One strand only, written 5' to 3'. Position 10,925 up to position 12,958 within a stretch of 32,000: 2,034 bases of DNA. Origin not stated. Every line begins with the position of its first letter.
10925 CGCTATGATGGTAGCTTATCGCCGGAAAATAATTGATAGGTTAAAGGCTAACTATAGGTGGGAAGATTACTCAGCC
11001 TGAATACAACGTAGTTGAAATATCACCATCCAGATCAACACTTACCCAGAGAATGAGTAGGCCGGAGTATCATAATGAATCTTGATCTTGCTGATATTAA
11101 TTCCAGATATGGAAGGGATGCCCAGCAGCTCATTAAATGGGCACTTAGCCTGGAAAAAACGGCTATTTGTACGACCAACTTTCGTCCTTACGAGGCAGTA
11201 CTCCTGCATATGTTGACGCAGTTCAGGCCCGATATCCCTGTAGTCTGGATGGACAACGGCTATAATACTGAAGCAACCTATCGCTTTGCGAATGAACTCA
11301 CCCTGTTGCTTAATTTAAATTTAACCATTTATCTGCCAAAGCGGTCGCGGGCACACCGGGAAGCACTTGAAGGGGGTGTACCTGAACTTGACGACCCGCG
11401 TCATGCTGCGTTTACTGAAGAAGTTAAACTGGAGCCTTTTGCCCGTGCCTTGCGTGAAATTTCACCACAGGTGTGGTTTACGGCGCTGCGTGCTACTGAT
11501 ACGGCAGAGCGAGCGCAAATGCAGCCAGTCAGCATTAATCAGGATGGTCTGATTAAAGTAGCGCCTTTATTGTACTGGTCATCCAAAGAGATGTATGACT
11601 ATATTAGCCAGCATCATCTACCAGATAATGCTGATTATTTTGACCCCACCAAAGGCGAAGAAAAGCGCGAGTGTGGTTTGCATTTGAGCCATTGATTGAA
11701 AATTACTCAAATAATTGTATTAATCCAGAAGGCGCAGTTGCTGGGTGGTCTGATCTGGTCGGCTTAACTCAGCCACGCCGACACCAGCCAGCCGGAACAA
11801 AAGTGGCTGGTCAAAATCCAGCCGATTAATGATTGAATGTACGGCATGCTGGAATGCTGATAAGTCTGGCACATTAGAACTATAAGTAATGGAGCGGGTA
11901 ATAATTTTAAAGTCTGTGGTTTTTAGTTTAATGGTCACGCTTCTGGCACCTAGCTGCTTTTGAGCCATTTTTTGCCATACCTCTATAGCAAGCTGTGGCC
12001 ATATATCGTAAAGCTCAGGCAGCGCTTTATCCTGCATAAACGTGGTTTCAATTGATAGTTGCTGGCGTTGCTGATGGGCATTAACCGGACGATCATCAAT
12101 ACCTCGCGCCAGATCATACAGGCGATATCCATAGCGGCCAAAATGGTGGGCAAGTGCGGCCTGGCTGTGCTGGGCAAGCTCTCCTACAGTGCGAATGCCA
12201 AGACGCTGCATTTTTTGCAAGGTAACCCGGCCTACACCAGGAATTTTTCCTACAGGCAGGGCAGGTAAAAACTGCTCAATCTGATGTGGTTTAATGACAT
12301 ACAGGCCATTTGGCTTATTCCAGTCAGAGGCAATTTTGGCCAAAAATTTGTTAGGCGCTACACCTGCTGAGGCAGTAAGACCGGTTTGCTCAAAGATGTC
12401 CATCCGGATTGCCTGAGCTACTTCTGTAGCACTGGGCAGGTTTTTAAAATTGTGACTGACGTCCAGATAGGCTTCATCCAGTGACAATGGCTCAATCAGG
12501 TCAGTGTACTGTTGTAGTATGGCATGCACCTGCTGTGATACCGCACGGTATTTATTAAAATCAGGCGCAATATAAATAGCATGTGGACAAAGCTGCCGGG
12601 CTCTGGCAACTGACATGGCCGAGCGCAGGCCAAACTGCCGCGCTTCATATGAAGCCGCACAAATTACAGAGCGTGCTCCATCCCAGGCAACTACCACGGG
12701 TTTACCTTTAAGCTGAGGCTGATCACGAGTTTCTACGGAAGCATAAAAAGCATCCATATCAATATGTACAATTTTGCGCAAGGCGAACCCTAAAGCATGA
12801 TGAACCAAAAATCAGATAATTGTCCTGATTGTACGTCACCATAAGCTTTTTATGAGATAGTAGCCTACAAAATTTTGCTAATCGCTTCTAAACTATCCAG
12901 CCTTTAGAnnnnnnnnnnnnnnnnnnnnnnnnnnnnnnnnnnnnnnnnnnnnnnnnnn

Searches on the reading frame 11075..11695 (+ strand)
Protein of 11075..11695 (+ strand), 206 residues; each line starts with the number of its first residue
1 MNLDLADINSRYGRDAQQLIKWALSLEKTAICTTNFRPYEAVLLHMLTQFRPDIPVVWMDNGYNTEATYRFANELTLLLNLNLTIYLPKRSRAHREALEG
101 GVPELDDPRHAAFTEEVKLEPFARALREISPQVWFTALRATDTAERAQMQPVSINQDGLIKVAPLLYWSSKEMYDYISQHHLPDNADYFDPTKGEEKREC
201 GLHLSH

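Call 10: search_protein_families(library=pfam, proteins=[window:11075-11695:+])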
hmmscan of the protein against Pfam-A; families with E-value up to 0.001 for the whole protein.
window:11075-11695:+ (206 aa): 1 family
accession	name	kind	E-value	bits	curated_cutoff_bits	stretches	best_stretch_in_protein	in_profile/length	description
PF01507.26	PAPS_reduct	-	1.5e-26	93.9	22.5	1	40-186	12-158/175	Phosphoadenosine phosphosulfate reductase domain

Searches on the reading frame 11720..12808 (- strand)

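Call 10: search_protein_families(library=pfam, proteins=[window:11720-12808:-])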
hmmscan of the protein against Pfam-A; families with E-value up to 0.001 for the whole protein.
window:11720-12808:- (362 aa): 5 families
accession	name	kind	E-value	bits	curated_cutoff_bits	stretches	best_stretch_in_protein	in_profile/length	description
PF00817.25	IMS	-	2.9e-54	183.5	23.2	1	16-162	1-148/148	impB/mucB/samB family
PF11799.13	IMS_C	-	1.3e-15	58.2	20.7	1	248-358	1-107/109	impB/mucB/samB family C-terminal domain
PF21999.2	IMS_HHH_1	-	6.9e-11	42.9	27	1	188-238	2-53/53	DNA polymerase-iota, thumb domain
PF21704.3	POLH-Rev1_HhH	-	1.5e-07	32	27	1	184-237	1-56/56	DNApol eta/Rev1, HhH motif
PF11798.14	IMS_HHH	-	5.7e-06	26.7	24.4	1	178-205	5-32/32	IMS family HHH motif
